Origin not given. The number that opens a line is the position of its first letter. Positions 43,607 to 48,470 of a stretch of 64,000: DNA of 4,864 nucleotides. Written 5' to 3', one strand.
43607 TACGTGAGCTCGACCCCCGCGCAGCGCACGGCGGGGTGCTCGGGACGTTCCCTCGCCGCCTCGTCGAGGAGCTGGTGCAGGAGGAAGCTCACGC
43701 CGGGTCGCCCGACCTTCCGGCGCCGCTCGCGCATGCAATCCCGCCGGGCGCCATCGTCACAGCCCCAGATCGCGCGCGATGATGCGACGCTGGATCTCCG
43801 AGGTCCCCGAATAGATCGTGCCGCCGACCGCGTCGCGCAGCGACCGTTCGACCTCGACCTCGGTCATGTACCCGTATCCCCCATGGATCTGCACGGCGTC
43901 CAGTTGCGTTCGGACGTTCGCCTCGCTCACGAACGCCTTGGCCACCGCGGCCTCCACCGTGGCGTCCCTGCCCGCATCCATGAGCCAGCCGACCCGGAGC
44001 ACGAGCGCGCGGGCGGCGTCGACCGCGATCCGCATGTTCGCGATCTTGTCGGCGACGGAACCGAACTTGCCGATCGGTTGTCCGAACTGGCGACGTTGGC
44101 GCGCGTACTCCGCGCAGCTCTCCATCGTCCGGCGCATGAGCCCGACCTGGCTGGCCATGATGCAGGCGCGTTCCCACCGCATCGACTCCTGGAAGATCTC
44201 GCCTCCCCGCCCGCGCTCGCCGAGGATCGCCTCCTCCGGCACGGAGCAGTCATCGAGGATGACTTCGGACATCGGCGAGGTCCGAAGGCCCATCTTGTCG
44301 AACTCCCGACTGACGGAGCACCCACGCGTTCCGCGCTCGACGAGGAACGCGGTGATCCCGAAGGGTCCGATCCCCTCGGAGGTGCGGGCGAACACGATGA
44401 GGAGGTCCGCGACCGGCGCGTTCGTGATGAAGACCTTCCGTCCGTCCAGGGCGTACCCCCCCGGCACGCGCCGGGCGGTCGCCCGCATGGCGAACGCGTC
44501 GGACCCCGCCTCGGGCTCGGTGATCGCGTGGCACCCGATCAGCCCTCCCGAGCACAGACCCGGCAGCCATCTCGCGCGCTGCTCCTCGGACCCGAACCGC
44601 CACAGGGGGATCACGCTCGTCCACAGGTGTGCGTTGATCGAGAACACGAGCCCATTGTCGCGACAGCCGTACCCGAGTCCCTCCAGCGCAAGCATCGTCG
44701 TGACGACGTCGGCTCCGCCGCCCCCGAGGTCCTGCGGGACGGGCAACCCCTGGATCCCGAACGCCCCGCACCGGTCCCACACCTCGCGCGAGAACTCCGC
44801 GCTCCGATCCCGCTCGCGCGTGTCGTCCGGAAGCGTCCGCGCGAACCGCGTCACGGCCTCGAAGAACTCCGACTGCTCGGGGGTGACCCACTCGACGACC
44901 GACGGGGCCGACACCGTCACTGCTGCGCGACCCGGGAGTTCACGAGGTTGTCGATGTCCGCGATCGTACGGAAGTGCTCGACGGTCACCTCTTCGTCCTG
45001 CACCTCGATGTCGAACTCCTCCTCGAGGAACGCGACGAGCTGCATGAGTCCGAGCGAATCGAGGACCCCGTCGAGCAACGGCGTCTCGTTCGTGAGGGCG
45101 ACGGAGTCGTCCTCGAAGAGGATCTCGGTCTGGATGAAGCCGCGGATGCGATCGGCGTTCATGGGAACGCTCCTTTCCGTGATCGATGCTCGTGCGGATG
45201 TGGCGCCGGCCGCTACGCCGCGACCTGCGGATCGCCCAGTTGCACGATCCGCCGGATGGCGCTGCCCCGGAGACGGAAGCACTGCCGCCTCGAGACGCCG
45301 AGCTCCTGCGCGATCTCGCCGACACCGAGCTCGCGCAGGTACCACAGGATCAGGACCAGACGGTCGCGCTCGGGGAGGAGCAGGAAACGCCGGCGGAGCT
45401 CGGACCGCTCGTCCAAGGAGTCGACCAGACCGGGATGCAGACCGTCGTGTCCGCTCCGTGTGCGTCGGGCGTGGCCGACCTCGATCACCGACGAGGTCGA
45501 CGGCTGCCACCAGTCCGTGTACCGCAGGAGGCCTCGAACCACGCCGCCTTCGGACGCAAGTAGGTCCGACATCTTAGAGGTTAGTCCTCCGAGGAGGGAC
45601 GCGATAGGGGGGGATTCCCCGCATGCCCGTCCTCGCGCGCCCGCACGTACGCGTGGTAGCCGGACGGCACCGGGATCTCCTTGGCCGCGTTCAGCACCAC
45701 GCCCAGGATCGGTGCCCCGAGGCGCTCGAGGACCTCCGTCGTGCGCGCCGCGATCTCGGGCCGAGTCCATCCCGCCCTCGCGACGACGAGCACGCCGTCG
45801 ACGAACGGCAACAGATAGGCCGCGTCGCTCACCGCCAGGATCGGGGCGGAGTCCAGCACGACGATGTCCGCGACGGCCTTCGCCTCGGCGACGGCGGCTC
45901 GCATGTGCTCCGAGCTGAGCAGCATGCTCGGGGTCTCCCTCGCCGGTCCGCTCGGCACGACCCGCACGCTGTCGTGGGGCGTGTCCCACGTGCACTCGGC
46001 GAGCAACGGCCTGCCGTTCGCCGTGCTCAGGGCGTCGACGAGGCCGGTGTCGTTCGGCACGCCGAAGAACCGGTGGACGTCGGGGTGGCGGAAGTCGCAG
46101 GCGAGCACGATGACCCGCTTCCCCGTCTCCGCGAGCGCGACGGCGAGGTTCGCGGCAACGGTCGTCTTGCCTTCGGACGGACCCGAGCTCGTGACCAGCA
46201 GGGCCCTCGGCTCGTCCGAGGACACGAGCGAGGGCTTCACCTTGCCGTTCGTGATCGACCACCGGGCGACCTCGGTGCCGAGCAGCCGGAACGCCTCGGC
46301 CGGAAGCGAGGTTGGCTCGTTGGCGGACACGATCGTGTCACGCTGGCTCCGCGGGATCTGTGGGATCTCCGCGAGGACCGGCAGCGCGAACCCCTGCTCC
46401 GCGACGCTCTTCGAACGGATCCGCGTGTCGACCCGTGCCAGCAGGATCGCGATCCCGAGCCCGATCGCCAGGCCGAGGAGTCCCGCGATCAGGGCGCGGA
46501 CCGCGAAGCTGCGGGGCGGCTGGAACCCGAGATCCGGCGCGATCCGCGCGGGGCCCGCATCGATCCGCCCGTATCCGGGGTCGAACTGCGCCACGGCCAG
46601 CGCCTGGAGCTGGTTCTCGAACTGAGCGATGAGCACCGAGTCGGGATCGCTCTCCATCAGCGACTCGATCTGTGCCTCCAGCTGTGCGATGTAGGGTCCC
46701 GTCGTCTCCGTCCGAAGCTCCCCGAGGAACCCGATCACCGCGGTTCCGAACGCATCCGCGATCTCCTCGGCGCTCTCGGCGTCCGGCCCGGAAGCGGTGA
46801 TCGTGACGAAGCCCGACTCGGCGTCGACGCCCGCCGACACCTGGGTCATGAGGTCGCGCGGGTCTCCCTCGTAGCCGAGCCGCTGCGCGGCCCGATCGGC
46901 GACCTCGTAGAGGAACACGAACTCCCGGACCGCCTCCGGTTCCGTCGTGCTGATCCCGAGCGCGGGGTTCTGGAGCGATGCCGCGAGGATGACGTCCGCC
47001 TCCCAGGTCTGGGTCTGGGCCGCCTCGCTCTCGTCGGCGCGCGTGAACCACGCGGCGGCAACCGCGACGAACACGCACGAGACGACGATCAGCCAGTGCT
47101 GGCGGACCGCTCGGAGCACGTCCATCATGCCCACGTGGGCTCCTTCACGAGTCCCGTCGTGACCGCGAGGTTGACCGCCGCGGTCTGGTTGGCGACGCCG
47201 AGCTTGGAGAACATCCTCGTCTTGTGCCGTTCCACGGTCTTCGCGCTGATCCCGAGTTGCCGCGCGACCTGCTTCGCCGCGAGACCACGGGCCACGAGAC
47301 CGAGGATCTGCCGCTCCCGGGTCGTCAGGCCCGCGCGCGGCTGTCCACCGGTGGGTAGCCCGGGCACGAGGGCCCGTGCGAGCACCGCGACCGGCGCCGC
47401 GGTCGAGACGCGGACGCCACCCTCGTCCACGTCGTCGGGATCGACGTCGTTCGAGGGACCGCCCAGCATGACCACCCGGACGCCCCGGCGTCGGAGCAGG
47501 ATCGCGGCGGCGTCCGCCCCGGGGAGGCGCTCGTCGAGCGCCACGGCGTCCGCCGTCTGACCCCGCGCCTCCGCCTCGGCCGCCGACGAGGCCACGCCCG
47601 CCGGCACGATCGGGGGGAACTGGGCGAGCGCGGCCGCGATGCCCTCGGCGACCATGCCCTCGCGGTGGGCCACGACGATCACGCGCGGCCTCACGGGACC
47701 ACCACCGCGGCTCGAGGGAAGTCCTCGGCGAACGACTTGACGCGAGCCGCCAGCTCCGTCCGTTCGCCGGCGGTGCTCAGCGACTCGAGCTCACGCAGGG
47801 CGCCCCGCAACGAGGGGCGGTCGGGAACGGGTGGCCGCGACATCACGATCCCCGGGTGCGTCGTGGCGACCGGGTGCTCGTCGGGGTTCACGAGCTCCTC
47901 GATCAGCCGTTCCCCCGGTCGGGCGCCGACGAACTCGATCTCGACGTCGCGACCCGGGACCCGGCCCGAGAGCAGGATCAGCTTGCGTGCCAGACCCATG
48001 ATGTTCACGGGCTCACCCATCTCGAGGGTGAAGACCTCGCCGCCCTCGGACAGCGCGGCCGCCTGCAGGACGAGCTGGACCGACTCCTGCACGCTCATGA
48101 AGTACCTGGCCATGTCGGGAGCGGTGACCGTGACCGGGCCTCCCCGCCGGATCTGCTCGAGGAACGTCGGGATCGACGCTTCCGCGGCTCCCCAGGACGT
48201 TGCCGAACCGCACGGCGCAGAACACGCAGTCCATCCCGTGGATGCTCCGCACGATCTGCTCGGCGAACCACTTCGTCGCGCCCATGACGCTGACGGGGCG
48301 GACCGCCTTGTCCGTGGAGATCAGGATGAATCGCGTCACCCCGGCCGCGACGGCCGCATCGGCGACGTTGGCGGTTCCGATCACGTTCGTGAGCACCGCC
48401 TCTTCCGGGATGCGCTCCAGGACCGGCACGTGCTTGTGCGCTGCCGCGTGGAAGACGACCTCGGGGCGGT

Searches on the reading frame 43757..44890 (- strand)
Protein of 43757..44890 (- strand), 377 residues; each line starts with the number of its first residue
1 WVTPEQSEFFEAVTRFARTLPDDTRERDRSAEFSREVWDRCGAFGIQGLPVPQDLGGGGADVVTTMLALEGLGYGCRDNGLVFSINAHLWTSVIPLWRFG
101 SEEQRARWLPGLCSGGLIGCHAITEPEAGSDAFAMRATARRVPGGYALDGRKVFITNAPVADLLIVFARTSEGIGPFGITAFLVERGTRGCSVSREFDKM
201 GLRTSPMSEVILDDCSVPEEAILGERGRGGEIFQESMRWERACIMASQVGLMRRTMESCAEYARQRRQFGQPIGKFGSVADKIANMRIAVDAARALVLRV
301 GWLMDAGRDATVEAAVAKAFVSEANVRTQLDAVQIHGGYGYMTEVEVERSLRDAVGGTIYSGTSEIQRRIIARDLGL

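Call 83: search_solved_structures(query=window:43757-44890:-, max_evalue=1e-40, show_alignments=0)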
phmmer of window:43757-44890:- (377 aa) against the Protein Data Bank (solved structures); distinct sequences matched with E-value up to 1e-40: 60.
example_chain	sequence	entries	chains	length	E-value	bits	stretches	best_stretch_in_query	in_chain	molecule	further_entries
4irn_A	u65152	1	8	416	7.5e-113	380.7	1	5-377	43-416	Prolyl-ACP dehydrogenase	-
5zw0_A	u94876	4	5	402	2.1e-94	319.9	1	5-377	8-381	L-prolyl-[peptidyl-carrier protein] dehydrogenase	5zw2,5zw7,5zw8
6af6_A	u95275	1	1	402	1.5e-93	317.2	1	5-377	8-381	L-prolyl-[peptidyl-carrier protein] dehydrogenase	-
6cxt_B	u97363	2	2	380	2.1e-87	296.9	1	3-377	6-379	Butyryl-CoA dehydrogenase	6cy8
5lnx_A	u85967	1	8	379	6.1e-81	275.6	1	2-374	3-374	Acyl-CoA dehydrogenase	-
5ol2_C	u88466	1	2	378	5.2e-77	262.7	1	25-373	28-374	Acyl-CoA dehydrogenase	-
2dvl_A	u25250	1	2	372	1.5e-75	258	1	2-375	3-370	Acyl-CoA dehydrogenase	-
4m9a_A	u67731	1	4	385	1.1e-74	255.1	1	4-375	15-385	Acyl-CoA dehydrogenase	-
1buc_A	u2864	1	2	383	2.4e-73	250.7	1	6-370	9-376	BUTYRYL-COA DEHYDROGENASE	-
4o5m_A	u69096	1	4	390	4e-73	249.9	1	11-375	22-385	Isovaleryl-CoA dehydrogenase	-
4l1f_A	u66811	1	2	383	5.6e-72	246.2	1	8-374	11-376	Acyl-CoA dehydrogenase domain protein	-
7y0a_A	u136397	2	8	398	1.7e-71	244.5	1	35-373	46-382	Short-chain specific acyl-CoA dehydrogenase, mitochondrial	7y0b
8sgs_A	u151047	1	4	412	2e-71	244.4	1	35-373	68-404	Short-chain specific acyl-CoA dehydrogenase, mitochondrial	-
4n5f_A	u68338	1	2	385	2.3e-71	244.2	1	7-375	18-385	Putative acyl-CoA dehydrogenase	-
1jqi_A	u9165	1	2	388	9.3e-71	242.1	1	27-373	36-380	short chain acyl-CoA dehydrogenase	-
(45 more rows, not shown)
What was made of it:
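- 42031..45162 (-): Possibly linked second carrier module. In order of transcription: PCP (44917-45162), prolyl-carrier-protein dehydrogenase (43757-44890), PltF-like adenylating enzyme (42031-~43760). PDB 4IRN prolyl-ACP dehydrogenase 7.5e-113 (call 83).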

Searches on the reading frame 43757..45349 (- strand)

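Call 43: search_protein_families(library=pfam, proteins=[window:43757-45349:-], max_evalue=0.00001)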
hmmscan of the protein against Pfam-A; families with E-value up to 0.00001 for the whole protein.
window:43757-45349:- (530 aa): 4 families
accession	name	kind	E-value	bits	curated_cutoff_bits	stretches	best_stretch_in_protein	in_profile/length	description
PF00441.29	Acyl-CoA_dh_1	-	2.9e-44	151.2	22.4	1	380-528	1-149/150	Acyl-CoA dehydrogenase, C-terminal domain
PF02771.21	Acyl-CoA_dh_N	-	9.3e-24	84.4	22.9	1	156-268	1-112/113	Acyl-CoA dehydrogenase, N-terminal domain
PF02770.24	Acyl-CoA_dh_M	-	2.6e-22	79.2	33.3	1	273-368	1-97/97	Acyl-CoA dehydrogenase, middle domain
PF08028.16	Acyl-CoA_dh_2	-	8.3e-13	49.2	22.7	1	396-517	2-133/134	Acyl-CoA dehydrogenase, C-terminal domain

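Call 81: search_protein_families(library=ncbifam, proteins=[window:43757-45349:-], max_evalue=0.00001)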
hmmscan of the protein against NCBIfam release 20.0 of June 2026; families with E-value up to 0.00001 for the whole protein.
window:43757-45349:- (530 aa): 22 families
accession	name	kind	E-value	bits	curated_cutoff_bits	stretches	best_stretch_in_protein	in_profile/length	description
NF053553.1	prodigi_MBC_PigA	equivalog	5.9e-131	437.1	500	1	156-530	6-381/381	prodigiosin MBC biosynthesis dehydrogenase PigA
NF045652.1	ProlPCPDhRedW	equivalog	7.9e-126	419.9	650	1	157-530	2-375/376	L-prolyl-[peptidyl-carrier protein] dehydrogenase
NF042972.1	AcrlCoAredClosAcrC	equivalog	2.3e-85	286.6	640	1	157-527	7-375/378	acryloyl-CoA reductase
NF058590.1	AcCoDHFadEBacil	equivalog_domain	2.1e-72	244.5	600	1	173-525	41-407/586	acyl-CoA dehydrogenase FadE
NF043006.1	CyhCrbnylCoADH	equivalog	3.7e-67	227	650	1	179-528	29-375/380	cyclohexane-1-carbonyl-CoA dehydrogenase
NF045552.1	GlutCoADH_Des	equivalog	1.3e-64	218.8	470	1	188-527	40-378/387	glutaryl-CoA dehydrogenase Acd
NF008997.0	PRK12341.1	equivalog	1e-59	202.5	537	1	171-527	22-375/382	acyl-CoA dehydrogenase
NF042439.1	SulpropCoADesulf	equivalog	1.3e-58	198.6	600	1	174-527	13-369/379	3-sulfinopropanoyl-CoA desulfinase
TIGR03207.1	cyc_hxne_CoA_dh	equivalog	1.7e-46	158.7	575.35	1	157-527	3-370/372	cyclohexanecarboxyl-CoA dehydrogenase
NF002885.1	PRK03354.1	equivalog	8.8e-44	150.1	540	1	178-522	30-367/378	crotonobetainyl-CoA dehydrogenase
NF052270.1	Staph_DH_FadE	equivalog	1.5e-39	135.8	600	1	249-528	117-393/400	acyl-CoA dehydrogenase FadE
TIGR03203.1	pimD_small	equivalog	1.9e-34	119.4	652.7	1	183-501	35-349/378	pimeloyl-CoA dehydrogenase small subunit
NF007000.1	PRK09463.1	subfamily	3.1e-31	108.5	600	1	155-495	43-399/726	acyl-CoA dehydrogenase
NF009586.0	PRK13026.1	subfamily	1.3e-25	89.9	608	1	156-493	79-432/777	acyl-CoA dehydrogenase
NF049984.1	Rv1679_FadE16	equivalog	2.8e-25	89.3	600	1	175-519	14-356/371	Rv1679 family acyl-CoA dehydrogenase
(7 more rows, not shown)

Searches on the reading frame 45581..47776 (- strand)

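Call 43: search_protein_families(library=pfam, proteins=[window:45581-47776:-], max_evalue=0.00001)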
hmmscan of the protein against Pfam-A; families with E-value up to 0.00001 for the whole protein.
window:45581-47776:- (731 aa): 2 families
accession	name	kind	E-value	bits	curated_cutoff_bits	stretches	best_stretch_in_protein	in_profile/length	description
PF01656.29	CbiA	-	2.6e-07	31.1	25.4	1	529-696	4-81/125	CobQ/CobB/MinD/ParA nucleotide binding domain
PF10609.15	ParA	-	8.7e-07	29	27.1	0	526-576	6-56/246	NUBPL iron-transfer P-loop NTPase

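Call 81: search_protein_families(library=ncbifam, proteins=[window:45581-47776:-], max_evalue=0.00001)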
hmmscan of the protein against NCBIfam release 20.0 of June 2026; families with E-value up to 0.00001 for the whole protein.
window:45581-47776:- (731 aa): 11 families
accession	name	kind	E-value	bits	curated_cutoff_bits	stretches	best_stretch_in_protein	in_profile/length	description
TIGR01007.1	eps_fam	subfamily_domain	3.7e-33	114.8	108.05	1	519-709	13-202/204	polysaccharide biosynthesis tyrosine autokinase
TIGR03018.1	pepcterm_TyrKin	hypoth_equivalog_domain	2.4e-29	102.2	230.65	1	483-696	2-207/207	XrtA-associated tyrosine autokinase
NF008568.0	PRK11519.1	equivalog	2.1e-26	92.4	1068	1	523-698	526-698/720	tyrosine-protein kinase Wzc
NF007350.0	PRK09841.1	equivalog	1.8e-23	82.5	1248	1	522-698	530-703/726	tyrosine-protein kinase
TIGR01005.1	eps_transp_fam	subfamily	9.6e-23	80.3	411.7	1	518-698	541-718/754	exopolysaccharide transport protein family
TIGR03029.1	EpsG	equivalog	2.3e-20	72.9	313.8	1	478-696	69-273/274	chain length determinant protein tyrosine kinase EpsG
TIGR01969.1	minD_arch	subfamily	3e-16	59.3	201.75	1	528-698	5-170/251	cell division ATPase MinD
TIGR03371.1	cellulose_yhjQ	equivalog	7.9e-07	28.8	157.85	1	536-668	14-146/246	cellulose biosynthesis protein BcsQ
NF041136.1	MrpORP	equivalog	2.2e-06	27.2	450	1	526-575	8-57/365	iron-sulfur cluster carrier protein MrpORP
NF041546.1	ParA_partition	equivalog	2.4e-06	27.2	180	0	536-561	12-37/203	ParA family partition ATPase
TIGR01968.1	minD_bact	equivalog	4.1e-06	26.3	212.9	1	525-644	3-120/261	septum site-determining protein MinD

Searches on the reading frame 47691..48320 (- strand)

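Call 43: search_protein_families(library=pfam, proteins=[window:47691-48320:-], max_evalue=0.00001)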
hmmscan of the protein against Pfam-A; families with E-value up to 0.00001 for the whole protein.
window:47691-48320:- (209 aa): 1 family
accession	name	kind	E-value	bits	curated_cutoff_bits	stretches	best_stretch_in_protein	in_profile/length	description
PF02719.21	Polysacc_synt_2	-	2.3e-36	125.9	20.2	1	50-160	179-290/293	Polysaccharide biosynthesis protein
